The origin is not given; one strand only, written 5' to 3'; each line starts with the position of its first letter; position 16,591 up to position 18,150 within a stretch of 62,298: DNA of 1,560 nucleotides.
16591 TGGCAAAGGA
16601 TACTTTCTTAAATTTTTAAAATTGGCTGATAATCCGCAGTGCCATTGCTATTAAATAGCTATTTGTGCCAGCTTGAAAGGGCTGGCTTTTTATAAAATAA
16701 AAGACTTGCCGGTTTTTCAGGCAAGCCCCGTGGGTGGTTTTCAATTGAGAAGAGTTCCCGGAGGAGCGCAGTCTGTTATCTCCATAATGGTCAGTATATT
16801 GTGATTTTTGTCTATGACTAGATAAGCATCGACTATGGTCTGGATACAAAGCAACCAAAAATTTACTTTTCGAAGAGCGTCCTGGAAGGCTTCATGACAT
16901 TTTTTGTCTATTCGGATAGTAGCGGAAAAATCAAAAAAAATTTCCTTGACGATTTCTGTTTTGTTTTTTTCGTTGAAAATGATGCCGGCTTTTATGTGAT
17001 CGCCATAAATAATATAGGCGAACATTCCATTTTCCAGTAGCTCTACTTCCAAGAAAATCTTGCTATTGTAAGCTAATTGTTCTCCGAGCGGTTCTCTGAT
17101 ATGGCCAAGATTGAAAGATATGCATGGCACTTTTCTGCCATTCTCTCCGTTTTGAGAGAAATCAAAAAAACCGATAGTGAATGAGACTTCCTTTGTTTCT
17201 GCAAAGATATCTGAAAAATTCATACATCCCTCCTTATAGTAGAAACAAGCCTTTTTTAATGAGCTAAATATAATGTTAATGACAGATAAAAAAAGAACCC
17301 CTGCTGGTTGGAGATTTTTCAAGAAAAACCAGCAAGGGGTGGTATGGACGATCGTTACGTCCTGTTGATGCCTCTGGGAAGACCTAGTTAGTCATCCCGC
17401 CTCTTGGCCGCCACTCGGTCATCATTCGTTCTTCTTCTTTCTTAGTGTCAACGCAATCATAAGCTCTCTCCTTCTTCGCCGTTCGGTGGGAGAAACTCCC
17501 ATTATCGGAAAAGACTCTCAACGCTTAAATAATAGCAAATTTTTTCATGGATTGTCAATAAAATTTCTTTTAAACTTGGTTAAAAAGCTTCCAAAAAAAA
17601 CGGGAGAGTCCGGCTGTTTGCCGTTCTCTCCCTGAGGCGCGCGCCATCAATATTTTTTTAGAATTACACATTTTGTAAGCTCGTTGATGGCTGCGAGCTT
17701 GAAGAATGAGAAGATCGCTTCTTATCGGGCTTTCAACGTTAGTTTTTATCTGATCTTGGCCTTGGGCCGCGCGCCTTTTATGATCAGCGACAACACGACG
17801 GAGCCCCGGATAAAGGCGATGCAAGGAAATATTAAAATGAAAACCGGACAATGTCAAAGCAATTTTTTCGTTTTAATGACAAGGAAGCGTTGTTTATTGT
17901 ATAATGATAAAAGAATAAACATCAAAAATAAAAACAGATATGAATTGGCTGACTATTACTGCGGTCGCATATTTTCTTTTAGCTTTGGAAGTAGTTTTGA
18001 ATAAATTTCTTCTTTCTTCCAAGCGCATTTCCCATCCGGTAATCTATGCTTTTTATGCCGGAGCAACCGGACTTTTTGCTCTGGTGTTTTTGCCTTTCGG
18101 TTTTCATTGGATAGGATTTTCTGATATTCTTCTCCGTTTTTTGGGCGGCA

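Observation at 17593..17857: Candidate novel pseudoknotted ncRNA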

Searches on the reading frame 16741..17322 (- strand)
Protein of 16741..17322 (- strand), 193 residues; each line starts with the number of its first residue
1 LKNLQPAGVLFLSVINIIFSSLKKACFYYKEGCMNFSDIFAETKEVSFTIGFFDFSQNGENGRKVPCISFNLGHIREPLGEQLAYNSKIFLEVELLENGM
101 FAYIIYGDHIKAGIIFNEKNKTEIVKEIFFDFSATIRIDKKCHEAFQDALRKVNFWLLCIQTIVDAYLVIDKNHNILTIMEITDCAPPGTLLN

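Call 16: search_protein_families(library=pfam, proteins=[window:16741-17322:-], max_evalue=0.01)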
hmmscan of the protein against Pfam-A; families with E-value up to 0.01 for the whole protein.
window:16741-17322:- (193 aa): 0 families

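Call 24: search_protein_families(library=padloc, proteins=[window:16741-17223:-], max_evalue=1)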
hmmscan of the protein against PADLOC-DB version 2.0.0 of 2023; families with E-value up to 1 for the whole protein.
window:16741-17223:- (160 aa): 0 families

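Call 26: find_homologous_proteins(query=window:16741-17223:-, max_evalue=0.001)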
Query window:16741-17223:- (160 aa): 1 proteins with E <= 0.001 among 20 candidates.
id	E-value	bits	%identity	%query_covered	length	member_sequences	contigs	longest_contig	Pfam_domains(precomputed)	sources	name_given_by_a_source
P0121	7.9e-103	359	100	100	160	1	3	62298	-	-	-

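Call 27: find_encoding_contigs(protein=P0121, flank=3000, max_places=6)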
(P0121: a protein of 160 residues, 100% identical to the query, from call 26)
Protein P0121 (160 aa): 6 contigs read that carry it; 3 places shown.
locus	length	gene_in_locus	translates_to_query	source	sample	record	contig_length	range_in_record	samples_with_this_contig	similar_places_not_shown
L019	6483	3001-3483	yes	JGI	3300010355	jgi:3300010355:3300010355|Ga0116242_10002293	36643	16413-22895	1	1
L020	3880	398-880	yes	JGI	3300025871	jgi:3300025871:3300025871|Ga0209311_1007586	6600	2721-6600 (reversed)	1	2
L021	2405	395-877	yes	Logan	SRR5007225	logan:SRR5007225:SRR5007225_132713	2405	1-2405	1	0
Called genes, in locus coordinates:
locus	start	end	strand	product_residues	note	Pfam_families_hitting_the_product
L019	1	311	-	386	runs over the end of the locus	PF13205:Big_5 (weak), PF03734:YkuD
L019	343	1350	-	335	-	PF00150:Cellulase (weak), PF02449:Glyco_hydro_42 (faint)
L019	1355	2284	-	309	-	PF00892:EamA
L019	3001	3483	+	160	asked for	-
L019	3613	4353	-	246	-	-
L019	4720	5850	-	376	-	-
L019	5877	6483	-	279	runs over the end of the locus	PF01790:LGT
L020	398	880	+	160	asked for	-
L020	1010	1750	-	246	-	-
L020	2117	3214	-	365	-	-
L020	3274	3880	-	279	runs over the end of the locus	PF01790:LGT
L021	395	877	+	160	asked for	-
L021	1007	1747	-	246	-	-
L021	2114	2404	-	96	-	?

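Call 50: predict_structure(protein=window:16741-17223:-)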
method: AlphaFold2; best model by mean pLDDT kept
length: 160 residues; sequences in the alignment: 1
mean_pLDDT: 38.7   pTM: 0.30
mean pLDDT of the five models: 38.7, 35.5, 34.2, 33.2, 32.7
residues with pLDDT >= 90: 0; 70-90: 0; 50-70: 5; < 50: 155
segments of 3 or more residues with pLDDT < 50: 1-57, 59-68, 75-160
pLDDT, mean of each block of 10 residues (from residue 1): 38 39 41 36 40 41 46 45 41 30 33 41 39 41 36 32
secondary structure, 60 per line:
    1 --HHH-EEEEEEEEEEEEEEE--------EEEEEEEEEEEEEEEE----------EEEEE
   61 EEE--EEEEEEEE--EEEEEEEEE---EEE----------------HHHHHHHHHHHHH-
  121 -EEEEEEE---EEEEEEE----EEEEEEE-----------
elements in order: E7-21 E30-45 E56-63 E66-73 E76-84 E88-90 H107-119 E122-128 E132-138 E143-149

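Call 64: search_protein_representatives(protein=window:16741-17223:-)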
Query: 160 residues. Proteins with E-value up to 0.001 (for the whole library): 4; up to 1e-10: 3; up to 1e-30: 1. The best 4 are listed.
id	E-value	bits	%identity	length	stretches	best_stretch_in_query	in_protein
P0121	2.5e-103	359.0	100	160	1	1-160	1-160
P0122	5.0e-30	120.8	38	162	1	1-152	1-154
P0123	4.4e-25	104.8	36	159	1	4-154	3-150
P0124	7.9e-04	35.7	27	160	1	34-146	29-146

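Call 65: find_encoding_contigs(protein=P0122, flank=3000, max_places=4)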
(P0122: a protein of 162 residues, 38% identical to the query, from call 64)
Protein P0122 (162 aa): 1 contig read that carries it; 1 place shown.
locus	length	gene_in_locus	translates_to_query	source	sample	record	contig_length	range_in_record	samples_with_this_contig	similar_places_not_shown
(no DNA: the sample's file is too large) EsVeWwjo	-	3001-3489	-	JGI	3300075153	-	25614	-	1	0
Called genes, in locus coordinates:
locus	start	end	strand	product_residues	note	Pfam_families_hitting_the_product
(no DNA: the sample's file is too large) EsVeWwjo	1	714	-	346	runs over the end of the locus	-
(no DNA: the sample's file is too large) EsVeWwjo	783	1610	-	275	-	PF13560:HTH_31 (faint)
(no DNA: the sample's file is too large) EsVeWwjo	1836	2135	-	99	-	-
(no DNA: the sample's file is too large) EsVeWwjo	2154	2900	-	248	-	PF00149:Metallophos, PF12850:Metallophos_2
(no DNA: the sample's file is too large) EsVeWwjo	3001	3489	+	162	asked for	-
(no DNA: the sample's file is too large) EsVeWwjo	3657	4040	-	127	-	PF00903:Glyoxalase, PF22677:Ble-like_N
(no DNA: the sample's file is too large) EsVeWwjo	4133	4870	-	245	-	PF01522:Polysacc_deac_1, PF03065:Glyco_hydro_57 (weak)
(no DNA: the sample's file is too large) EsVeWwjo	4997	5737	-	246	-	-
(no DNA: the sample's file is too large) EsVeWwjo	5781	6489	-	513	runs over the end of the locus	-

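Call 66: find_encoding_contigs(protein=P0123, flank=3000, max_places=4)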
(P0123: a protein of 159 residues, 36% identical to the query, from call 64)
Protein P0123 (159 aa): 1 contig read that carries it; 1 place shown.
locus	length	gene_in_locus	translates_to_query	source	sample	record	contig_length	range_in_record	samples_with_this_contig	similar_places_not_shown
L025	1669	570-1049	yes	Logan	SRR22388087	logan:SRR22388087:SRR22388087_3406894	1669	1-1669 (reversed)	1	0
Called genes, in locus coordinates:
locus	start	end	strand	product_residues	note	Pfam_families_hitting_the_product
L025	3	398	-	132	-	?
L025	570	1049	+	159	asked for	-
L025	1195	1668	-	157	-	?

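Call 67: find_encoding_contigs(protein=P0124, flank=3000, max_places=4)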
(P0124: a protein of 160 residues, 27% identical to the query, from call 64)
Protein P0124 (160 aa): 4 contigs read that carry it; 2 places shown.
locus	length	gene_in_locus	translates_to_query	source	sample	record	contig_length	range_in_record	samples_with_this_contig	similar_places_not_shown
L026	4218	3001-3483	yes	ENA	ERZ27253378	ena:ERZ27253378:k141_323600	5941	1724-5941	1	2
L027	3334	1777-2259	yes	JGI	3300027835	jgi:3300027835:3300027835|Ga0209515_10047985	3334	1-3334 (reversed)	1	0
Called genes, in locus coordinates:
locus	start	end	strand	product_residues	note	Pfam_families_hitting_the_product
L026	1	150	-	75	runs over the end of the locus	-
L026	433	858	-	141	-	-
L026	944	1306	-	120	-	-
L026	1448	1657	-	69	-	-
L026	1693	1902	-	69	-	-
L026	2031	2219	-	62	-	-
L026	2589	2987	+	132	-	-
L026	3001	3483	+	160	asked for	-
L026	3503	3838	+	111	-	-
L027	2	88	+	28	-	?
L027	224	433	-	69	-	-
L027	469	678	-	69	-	-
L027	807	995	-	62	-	-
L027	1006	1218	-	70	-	-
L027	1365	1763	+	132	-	-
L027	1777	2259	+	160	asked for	-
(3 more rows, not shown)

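Call 78: find_related_loci(query=A2, collection=viral_contigs, flank=3000)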
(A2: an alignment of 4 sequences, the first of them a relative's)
Query A2 (160 aa) in viral_contigs; peptide patterns used: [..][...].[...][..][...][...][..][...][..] (x = any residue, [..] = any of these).
45 stretches matched a pattern, but none encodes a relative of the query by tblastn (E <= 1e-3).

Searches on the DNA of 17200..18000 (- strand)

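Call 4: search_rna_families(source=window, start=17200, end=18000, threshold=evalue, max_evalue=10, show_alignments=4)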
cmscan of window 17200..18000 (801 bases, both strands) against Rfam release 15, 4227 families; matches with E-value up to 10: 6.
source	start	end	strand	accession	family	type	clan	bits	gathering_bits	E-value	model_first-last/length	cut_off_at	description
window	17231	17376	+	RF02212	ZFAT-AS1_2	Gene; lncRNA;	-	17.6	70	1.6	59-205/205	no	ZFAT antisense RNA 1 conserved region 2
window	17213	17339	-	RF00082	SraG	Gene; sRNA;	-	17.3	50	2.6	1-177/177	no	SraG RNA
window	17306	17343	+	RF03071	Sodium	Cis-reg; riboswitch;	-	16.4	40.5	1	1-55/55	no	Na+ riboswitch aptamer (DUF1646)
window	17631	17669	+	RF00032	Histone3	Cis-reg;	-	14.1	34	1.6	1-46/46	no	Histone 3' UTR stem-loop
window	17531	17632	-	RF02060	STnc410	Gene; sRNA;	-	14.1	50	2.4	1-158/158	no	Enterobacterial sRNA STnc410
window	17346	17399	-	RF01309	sR60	Gene; snRNA; snoRNA; CD-box;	CL00132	12.7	50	7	1-55/55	no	Small nucleolar RNA sR60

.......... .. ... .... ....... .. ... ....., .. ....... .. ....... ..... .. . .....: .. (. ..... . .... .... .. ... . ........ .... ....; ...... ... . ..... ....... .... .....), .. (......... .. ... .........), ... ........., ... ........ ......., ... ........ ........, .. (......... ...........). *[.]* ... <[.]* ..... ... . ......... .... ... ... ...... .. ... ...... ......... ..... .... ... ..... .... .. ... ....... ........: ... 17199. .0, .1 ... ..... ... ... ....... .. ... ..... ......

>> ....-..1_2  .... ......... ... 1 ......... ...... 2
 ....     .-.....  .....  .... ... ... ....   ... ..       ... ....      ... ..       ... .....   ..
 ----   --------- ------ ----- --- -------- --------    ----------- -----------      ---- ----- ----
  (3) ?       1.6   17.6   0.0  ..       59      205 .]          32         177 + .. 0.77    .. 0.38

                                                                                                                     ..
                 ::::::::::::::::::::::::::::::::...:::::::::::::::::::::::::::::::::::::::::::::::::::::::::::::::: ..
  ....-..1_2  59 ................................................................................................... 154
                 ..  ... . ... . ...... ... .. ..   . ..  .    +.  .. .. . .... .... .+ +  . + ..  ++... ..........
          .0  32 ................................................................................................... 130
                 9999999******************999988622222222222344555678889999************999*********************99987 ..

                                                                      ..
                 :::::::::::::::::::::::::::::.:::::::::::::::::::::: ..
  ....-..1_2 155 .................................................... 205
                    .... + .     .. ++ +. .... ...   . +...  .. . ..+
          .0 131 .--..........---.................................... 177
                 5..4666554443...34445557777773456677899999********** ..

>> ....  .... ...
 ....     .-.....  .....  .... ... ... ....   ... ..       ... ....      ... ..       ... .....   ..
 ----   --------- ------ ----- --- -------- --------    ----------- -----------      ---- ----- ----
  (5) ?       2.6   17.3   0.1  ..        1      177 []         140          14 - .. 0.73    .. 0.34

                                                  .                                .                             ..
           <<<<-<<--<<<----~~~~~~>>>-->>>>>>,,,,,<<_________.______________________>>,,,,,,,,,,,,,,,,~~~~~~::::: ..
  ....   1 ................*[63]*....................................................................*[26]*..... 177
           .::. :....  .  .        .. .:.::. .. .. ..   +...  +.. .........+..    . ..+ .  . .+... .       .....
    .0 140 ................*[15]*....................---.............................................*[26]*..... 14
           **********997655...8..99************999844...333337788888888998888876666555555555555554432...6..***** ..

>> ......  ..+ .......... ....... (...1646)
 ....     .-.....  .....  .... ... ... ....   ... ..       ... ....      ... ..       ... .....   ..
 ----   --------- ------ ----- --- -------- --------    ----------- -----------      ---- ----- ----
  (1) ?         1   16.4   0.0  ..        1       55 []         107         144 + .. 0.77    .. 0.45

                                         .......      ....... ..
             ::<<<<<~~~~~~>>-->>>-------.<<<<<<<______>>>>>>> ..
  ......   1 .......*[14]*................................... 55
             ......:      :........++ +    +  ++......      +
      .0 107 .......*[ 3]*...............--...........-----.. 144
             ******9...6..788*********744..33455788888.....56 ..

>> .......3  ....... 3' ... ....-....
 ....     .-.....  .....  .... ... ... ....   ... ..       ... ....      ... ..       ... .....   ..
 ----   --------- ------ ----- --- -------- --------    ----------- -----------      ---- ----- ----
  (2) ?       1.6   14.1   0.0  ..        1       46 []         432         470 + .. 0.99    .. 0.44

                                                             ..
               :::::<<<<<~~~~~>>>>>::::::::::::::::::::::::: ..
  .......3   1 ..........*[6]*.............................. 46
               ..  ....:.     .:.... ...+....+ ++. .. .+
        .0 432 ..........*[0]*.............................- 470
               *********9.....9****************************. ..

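Call 48: build_rna_model(alignment_id=A1, structure=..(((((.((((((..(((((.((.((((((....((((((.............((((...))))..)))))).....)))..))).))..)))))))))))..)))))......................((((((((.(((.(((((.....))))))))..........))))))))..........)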
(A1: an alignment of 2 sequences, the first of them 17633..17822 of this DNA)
Model R1 built from alignment A1 (2 sequences, 190 columns); structure: as given.
model positions 190; base pairs 50; branch points 1; effective number of sequences 0.75; information 0.591 bits per position. Calibrated on 0.2 Mb of random sequence (short: E-values are rough).
structure used (alignment columns):
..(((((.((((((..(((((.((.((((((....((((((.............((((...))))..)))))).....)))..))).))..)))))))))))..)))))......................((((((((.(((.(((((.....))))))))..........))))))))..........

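Call 63: search_with_rna_model(model_id=R1, sources=[L013, L014, L015, L016, L017, L018], max_evalue=10, filters=off, show_alignments=2)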
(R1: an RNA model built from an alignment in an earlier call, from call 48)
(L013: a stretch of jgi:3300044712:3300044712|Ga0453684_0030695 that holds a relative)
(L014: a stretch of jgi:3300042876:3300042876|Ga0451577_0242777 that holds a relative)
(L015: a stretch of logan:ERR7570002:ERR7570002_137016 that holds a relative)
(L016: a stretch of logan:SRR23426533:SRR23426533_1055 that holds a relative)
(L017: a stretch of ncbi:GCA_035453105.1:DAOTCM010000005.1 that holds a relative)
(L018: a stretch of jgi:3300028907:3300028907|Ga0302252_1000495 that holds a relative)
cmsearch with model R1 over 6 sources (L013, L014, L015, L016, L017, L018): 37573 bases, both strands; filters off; matches with E-value up to 10: 15.
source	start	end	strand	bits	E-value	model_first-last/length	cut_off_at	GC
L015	2021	2211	+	9.4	0.37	1-190/190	no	0.36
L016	110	258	+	8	0.87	1-190/190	no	0.34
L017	4511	4547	+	7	1.5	138-174/190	no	0.11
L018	4511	4547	+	7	1.5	138-174/190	no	0.11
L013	3108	3262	+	6.9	1.7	1-190/190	no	0.37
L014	211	365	+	6.9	1.7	1-190/190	no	0.37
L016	2406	2523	-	6.1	2.7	1-190/190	no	0.42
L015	3138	3172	+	5.4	4.2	138-174/190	no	0.26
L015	132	182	-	5.3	4.4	29-82/190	no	0.45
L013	2449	2470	+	5.2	4.7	141-162/190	no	0.23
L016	6380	6437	+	4.9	5.6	28-84/190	no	0.38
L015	600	734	+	4.9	5.8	1-190/190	no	0.47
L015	1643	1672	+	4.8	6.1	141-170/190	no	0.27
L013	2819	2908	-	4.6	6.9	1-190/190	no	0.43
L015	146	187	+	4.1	9.5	5-107/190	no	0.52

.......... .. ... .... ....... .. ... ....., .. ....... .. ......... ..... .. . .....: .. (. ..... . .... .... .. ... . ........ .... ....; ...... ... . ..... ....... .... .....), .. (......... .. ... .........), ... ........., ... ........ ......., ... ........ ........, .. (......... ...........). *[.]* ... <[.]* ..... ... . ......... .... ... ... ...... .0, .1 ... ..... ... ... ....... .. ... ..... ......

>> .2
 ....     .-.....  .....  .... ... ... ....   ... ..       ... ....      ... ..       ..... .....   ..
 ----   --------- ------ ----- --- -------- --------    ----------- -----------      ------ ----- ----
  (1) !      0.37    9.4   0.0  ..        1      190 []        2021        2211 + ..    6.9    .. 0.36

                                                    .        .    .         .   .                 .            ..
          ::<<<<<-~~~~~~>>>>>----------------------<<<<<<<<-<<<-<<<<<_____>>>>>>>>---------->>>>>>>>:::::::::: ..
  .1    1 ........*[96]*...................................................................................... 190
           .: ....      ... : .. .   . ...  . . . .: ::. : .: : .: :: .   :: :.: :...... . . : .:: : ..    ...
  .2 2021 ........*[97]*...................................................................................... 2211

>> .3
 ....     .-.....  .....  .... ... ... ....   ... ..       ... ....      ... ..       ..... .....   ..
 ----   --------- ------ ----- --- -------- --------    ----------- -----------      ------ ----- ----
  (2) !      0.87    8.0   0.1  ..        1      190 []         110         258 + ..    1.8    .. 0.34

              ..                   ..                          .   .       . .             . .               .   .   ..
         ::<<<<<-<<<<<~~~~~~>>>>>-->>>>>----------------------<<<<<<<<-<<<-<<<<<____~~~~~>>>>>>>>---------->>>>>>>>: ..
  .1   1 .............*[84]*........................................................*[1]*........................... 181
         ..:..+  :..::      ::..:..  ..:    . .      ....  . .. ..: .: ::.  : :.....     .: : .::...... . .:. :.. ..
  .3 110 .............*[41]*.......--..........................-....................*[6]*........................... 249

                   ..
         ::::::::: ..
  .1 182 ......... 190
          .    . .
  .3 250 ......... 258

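Call 69: search_with_rna_model(model_id=R1, sources=[L025, L026, L027], max_evalue=10, filters=off)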
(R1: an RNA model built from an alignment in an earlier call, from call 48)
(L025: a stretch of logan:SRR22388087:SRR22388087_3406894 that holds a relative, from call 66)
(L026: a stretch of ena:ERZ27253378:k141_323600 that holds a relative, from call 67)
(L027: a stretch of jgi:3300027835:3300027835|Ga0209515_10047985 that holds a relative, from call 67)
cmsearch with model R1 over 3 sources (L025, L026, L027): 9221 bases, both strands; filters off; matches with E-value up to 10: 8.
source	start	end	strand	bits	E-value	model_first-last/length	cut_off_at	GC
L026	2040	2099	-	4.4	1.9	1-190/190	no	0.62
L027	816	875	-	4.4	1.9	1-190/190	no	0.62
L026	3900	3982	+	3.8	2.8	1-190/190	no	0.47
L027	2676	2758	+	3.8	2.8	1-190/190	no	0.47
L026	2130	2200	+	3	4.6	1-190/190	no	0.54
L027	906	976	+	3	4.6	1-190/190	no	0.54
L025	734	765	+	2.7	5.5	38-71/190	no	0.56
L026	886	990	+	1.8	9.5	1-190/190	no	0.63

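Call 79: search_dna_similar(query=window:17280-17870:-, collection=phages, mode=distant, max_evalue=0.01, max_rows=10)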
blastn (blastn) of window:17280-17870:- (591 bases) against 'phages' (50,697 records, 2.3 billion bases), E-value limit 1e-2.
No match.

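Call 80: search_dna_similar(query=window:17280-17870:-, collection=plasmids, mode=distant, max_evalue=0.01, max_rows=10)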
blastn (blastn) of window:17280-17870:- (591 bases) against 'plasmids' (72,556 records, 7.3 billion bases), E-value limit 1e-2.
No match.

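Call 100: search_rna_families(source=window, start=17590, end=17830, threshold=evalue, max_evalue=10, show_alignments=3)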
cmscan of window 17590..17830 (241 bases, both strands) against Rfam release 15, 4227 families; matches with E-value up to 10: 3.
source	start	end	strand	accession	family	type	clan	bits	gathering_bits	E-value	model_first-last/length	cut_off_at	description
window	17631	17669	+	RF00032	Histone3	Cis-reg;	-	14.1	34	0.47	1-46/46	no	Histone 3' UTR stem-loop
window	17590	17671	+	RF01581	RUF6-5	Gene; sRNA;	-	12.4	70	8.5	80-156/156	5'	Plasmodium RNA of unknown function RUF6-5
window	17639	17694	+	RF01804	Lambda_thermo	Cis-reg; thermoregulator;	-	11.9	50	6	7-52/59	no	Lambda phage CIII thermoregulator element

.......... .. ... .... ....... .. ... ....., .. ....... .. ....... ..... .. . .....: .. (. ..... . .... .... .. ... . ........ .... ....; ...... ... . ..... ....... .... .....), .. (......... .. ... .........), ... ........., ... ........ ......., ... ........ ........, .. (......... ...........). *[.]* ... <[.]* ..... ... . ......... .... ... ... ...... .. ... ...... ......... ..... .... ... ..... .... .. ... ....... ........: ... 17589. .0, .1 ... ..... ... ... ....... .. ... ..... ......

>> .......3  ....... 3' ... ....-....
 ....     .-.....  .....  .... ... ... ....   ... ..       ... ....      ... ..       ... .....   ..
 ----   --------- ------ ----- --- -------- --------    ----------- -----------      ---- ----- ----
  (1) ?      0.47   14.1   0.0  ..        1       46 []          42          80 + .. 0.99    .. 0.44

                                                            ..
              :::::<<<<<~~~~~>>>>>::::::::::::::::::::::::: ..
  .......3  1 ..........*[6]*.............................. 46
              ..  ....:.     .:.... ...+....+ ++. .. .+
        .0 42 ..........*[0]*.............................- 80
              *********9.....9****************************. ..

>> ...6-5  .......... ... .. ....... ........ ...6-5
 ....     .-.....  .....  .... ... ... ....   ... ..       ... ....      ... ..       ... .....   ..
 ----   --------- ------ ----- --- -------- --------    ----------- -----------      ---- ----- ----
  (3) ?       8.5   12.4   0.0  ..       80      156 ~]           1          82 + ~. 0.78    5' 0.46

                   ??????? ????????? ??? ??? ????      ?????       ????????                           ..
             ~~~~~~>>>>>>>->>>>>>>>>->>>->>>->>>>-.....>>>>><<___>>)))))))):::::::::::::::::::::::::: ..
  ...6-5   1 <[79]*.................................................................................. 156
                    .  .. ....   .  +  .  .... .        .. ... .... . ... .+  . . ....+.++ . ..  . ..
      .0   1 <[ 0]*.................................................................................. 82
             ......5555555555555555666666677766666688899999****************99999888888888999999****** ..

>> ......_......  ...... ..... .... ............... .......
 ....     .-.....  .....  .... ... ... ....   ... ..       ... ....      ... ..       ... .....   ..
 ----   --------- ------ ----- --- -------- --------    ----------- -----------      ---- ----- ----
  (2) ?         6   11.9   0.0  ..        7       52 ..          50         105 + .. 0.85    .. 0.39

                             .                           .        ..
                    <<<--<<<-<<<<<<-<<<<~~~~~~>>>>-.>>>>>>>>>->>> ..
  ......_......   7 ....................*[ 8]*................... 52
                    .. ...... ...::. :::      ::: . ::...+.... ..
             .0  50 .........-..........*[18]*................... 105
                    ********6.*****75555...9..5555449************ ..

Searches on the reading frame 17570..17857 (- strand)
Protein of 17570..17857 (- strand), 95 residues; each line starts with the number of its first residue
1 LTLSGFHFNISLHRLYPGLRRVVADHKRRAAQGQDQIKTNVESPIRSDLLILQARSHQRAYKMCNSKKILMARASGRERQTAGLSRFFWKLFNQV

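Call 16: search_protein_families(library=pfam, proteins=[window:17570-17857:-], max_evalue=0.01)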
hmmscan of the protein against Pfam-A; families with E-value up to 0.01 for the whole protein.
window:17570-17857:- (95 aa): 0 families

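Call 57: find_homologous_proteins(query=window:17570-17857:-, max_evalue=0.01)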
Query window:17570-17857:-: 1 candidates shared short words with the query, none scored E <= 0.01.
